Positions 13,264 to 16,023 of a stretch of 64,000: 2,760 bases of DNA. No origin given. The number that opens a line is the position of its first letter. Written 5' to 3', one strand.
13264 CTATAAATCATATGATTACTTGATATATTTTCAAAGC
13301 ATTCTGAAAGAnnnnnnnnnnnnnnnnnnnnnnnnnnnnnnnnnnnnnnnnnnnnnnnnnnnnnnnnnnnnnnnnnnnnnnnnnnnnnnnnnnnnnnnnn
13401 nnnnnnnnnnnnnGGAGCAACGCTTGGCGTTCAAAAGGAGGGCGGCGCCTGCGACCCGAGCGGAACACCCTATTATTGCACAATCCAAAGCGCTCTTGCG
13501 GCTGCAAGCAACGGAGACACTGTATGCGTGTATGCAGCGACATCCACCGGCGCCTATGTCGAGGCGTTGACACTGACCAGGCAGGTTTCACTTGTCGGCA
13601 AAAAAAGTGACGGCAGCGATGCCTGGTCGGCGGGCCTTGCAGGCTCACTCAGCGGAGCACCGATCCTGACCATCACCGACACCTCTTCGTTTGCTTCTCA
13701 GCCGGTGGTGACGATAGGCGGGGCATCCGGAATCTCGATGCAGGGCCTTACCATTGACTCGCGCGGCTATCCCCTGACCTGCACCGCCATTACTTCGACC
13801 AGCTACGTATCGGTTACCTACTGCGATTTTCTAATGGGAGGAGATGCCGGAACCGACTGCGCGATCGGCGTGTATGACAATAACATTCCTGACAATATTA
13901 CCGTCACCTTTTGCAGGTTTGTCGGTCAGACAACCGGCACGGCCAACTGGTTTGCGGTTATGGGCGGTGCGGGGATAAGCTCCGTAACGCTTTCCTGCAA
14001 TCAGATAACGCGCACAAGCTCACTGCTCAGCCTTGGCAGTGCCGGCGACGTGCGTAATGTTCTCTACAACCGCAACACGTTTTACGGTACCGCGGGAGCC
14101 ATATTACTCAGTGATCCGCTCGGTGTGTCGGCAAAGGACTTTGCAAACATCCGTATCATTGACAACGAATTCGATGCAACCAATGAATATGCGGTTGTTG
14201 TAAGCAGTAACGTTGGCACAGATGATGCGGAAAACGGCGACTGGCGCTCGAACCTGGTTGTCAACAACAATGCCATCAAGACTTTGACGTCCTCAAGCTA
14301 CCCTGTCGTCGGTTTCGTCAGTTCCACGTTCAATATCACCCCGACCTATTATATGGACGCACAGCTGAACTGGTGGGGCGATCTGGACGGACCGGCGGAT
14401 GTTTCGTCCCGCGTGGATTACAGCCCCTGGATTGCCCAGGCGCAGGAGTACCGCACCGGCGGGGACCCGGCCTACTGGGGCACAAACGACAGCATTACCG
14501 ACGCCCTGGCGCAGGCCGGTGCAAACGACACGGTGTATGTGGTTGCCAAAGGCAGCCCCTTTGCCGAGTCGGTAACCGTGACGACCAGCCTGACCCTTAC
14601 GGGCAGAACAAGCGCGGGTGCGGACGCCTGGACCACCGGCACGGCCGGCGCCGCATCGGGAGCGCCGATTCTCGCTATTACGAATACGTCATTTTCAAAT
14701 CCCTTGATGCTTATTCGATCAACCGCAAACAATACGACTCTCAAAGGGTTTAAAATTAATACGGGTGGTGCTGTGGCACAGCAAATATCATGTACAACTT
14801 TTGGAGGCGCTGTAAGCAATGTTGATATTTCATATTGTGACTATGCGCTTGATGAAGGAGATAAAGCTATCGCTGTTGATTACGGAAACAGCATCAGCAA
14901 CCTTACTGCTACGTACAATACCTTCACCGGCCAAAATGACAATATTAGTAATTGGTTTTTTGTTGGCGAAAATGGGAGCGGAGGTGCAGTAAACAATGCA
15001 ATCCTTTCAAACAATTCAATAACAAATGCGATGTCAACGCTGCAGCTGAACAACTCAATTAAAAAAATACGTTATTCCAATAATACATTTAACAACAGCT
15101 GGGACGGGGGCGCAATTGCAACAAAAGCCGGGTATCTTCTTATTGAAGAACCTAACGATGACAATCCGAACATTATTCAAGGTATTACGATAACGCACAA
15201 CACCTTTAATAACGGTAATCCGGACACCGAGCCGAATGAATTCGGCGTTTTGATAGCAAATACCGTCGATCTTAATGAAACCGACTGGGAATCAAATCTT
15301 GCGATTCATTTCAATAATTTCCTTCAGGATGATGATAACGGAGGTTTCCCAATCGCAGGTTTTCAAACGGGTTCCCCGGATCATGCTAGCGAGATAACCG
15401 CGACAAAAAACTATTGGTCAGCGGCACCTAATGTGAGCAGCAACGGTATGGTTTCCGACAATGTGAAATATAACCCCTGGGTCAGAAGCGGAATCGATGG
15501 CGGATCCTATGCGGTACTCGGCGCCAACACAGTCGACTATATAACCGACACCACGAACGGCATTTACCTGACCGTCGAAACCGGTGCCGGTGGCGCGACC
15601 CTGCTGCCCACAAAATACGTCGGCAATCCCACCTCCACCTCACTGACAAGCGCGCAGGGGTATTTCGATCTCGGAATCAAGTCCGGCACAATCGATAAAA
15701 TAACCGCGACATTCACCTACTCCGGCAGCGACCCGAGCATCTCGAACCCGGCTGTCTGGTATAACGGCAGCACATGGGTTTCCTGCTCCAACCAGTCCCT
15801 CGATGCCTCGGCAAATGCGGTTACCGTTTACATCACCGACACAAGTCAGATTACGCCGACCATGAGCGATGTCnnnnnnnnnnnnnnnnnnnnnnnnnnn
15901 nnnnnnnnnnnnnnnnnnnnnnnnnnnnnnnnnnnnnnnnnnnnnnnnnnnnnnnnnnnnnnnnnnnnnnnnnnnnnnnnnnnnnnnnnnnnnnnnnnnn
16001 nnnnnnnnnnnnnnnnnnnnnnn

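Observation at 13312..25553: Candidate c-di-GMP/CsgD-controlled surface-matrix island: two giant paralogous adhesin-like proteins flanking a Wzy_C(PglL-like?)-TPR membrane protein and a BamB-like lipoprotein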

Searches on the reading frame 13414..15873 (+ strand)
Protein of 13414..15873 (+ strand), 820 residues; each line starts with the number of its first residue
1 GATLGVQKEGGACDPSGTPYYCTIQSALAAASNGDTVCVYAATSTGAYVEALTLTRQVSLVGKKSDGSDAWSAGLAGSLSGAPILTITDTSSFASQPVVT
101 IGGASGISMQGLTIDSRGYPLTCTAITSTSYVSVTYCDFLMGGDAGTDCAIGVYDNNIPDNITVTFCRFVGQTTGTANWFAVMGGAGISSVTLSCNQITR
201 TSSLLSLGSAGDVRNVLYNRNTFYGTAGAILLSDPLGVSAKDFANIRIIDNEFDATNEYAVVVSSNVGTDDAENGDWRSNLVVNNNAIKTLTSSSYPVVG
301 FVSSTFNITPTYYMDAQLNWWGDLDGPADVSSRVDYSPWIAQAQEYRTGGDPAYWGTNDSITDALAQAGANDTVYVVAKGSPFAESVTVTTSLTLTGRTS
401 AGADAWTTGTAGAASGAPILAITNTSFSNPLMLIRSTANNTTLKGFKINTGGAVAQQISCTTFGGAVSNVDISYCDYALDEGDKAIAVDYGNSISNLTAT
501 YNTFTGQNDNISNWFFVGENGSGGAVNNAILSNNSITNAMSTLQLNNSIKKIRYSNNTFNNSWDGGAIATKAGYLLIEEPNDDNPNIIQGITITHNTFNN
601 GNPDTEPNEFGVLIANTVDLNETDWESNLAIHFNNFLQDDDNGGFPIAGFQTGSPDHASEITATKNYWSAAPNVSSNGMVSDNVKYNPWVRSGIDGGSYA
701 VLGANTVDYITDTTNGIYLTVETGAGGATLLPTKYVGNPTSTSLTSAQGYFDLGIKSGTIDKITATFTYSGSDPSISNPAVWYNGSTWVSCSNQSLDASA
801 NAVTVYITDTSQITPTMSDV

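Call 60: find_homologous_proteins(query=window:13414-15873:+, max_evalue=0.001)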
Query window:13414-15873:+ (820 aa): 6 proteins with E <= 0.001 among 8000 candidates.
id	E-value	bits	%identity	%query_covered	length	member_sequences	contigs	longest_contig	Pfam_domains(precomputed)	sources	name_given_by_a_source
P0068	0.0e+0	1809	100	100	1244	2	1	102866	-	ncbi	-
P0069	2.5e-201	690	44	97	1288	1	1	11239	-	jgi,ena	-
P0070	2.1e-181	624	43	99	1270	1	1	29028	-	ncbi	-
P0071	4.9e-169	583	42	56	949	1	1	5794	-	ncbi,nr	ncbi:MAG: hypothetical protein GY868_18990, partial [Deltaproteobacteria bacterium]|nr:hypothetical 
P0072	7.3e-62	228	37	56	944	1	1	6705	-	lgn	-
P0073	1.0e-60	224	36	56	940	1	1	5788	-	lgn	-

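Call 75: predict_structure(alignment_id=A2)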
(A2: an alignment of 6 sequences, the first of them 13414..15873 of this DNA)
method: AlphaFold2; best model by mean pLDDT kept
length: 820 residues; sequences in the alignment: 6
mean_pLDDT: 62.3   pTM: 0.43
mean pLDDT of the five models: 62.3, 61.1, 58.3, 53.8, 46.8
residues with pLDDT >= 90: 73; 70-90: 271; 50-70: 221; < 50: 255
segments of 3 or more residues with pLDDT < 50: 268-358, 520-522, 562-573, 601-609, 616-659, 670-707, 709-716, 729-742, 744-757, 809-820
pLDDT, mean of each block of 10 residues (from residue 1): 66 54 81 87 68 87 88 89 77 73 86 79 76 92 70 83 93 75 83 91 78 82 73 62 67 59 53 35 29 37 37 43 34 30 26 38 67 72 76 80 81 88 66 76 89 64 80 91 80 86 78 73 73 85 68 79 37 56 54 66 39 48 33 31 33 44 54 32 24 27 41 48 53 38 47 50 61 57 53 60 57 35
secondary structure, 60 per line:
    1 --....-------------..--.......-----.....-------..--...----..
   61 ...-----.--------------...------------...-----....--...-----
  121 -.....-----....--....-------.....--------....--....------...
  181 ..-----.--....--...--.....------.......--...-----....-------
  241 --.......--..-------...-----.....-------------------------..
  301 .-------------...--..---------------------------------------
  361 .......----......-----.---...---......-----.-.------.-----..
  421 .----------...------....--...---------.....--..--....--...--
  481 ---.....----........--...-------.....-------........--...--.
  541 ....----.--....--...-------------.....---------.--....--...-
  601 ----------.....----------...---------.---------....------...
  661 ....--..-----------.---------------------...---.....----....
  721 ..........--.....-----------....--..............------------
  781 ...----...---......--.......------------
elements in order (helices of 4 or more, strands of 3 or more residues): E3-6 H24-30 E36-40 E52-54 E59-63 E84-86 E99-101 E107-110 E113-115 E122-126 E132-135 E138-141 E149-153 E162-165 E168-171 E178-182 E191-194 E197-199 E202-206 E213-219 E222-224 E230-233 E243-249 E261-263 H269-273 E299-301 E315-317 H361-367 E372-377 E387-389 E393-398 E419-421 E432-434 E441-444 E447-449 E459-463 E470-473 E476-478 E484-488 E493-500 E503-505 E513-517 E525-532 E535-537 E540-544 E552-555 E558-560 E574-578 E591-594 E597-599 E611-615 E648-651 E661-664 E702-704 E708-712 E717-730 E733-737 E749-752 E755-768 E781-783 E788-790 E794-799 E802-808

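Call 78: fold_search(model_id=the predicted structure, library=pdb)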
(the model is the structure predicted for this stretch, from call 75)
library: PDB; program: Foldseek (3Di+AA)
matches with E <= 10: 223; with E <= 0.001: 9
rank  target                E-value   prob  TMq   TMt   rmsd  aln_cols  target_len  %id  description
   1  8bwk_A                3.2e-05  1.00  0.22  0.25  28.5       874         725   12  Metagenomic derived PL6 alginate lyase (released 2023-12-20)
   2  8bwk_B                1.2e-04  1.00  0.23  0.26  28.1       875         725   12  Metagenomic derived PL6 alginate lyase (released 2023-12-20)
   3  1qjv_A                3.3e-04  1.00  0.17  0.35  11.0       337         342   14  Pectin methylesterase PemA from Erwinia chrysanthemi (released 2000-07-14)
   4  5gkq_A                3.5e-04  0.99  0.22  0.24  28.0       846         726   11  Structure of PL6 family alginate lyase AlyGC mutant-R241A (released 2017-02-08)
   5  2nsp_A                3.8e-04  1.00  0.17  0.36  10.6       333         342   15  Crystal structure of pectin methylesterase D178A mutant in complex with hexasaccharide I (released 2007-09-18)
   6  9ozl_C                5.0e-04  1.00  0.17  0.35  17.4       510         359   12  Crystal structure of the polysaccharide lyase RbmB from Vibrio cholerae (released 2026-03-11)
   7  7dmk_B                5.0e-04  0.98  0.19  0.21  26.7       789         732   12  PL6 alginate lyase BcAlyPL6 (released 2021-10-06)
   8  8bwk_D                6.2e-04  0.94  0.18  0.20  27.9       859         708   11  Metagenomic derived PL6 alginate lyase (released 2023-12-20)
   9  2ntb_A                7.8e-04  1.00  0.17  0.37  10.6       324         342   16  Crystal structure of pectin methylesterase in complex with hexasaccharide V (released 2007-09-18)
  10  7dmk_C                1.4e-03  0.94  0.18  0.20  26.7       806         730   10  PL6 alginate lyase BcAlyPL6 (released 2021-10-06)
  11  5gkd_A                1.7e-03  0.66  0.14  0.16  28.1       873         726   11  Structure of PL6 family alginate lyase AlyGC (released 2017-02-08)
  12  8tne_C                1.7e-03  1.00  0.18  0.40   8.9       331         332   11  Crystal structure of bacterial pectin methylesterase Pme8A from rumen Butyrivibrio (released 2023-08-16)
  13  1xg2_A                3.0e-03  1.00  0.18  0.41   8.7       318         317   10  Crystal structure of the complex between pectin methylesterase and its inhibitor protein (released 2005-03-22)
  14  5c1e                  3.1e-03  1.00  0.18  0.41  14.9       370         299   13  Crystal Structure of the Pectin Methylesterase from Aspergillus niger in Penultimately Deglycosylated Form (N-acetylgluc (released 2015-07-01)
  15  1gq8                  3.9e-03  1.00  0.19  0.43  11.8       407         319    9  Pectin methylesterase from Carrot (released 2002-04-18)
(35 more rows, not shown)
